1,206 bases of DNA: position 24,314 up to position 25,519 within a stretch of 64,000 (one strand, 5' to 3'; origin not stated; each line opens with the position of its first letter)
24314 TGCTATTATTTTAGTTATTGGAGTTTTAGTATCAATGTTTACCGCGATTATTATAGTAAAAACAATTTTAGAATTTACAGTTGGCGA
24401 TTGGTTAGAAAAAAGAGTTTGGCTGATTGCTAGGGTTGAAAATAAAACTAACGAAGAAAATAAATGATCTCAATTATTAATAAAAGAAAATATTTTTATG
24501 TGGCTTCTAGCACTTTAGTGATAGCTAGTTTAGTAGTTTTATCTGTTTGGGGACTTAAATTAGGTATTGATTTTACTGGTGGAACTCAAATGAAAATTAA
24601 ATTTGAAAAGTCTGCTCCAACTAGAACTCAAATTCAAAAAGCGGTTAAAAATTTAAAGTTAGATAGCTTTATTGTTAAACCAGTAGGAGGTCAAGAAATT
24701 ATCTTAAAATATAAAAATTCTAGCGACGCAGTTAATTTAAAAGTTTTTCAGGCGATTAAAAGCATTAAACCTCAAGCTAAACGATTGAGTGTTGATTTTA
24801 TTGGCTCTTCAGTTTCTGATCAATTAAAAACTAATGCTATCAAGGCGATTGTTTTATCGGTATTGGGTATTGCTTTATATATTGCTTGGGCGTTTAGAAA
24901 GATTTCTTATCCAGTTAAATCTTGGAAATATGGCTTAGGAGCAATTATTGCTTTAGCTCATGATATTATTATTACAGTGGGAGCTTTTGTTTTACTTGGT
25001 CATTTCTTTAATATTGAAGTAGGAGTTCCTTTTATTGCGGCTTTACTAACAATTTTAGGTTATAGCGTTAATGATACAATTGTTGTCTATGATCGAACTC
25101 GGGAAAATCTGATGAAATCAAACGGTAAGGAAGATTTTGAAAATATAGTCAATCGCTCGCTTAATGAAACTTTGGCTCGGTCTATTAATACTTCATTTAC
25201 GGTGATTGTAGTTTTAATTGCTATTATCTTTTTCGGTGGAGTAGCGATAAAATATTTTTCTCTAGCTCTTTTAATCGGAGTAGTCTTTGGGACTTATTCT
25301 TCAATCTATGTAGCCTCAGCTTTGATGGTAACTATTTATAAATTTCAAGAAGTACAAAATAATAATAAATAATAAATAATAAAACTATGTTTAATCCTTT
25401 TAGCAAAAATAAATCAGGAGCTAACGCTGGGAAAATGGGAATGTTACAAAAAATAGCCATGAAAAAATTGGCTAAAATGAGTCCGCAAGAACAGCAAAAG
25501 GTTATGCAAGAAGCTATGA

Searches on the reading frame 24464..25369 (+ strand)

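Call 54: search_protein_families(library=pfam, proteins=[window:24464-25369:+], max_evalue=0.001)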
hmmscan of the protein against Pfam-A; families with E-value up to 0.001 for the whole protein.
window:24464-25369:+ (302 aa): 2 families
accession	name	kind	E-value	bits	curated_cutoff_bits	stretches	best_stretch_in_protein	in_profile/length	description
PF02355.23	SecD_SecF_C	-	1.4e-58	197.8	20.5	1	96-292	4-187/189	Protein export membrane protein SecD/SecF, C-terminal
PF07549.19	Sec_GG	-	2.5e-08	33.6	20.3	1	30-51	7-28/28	SecD/SecF GG Motif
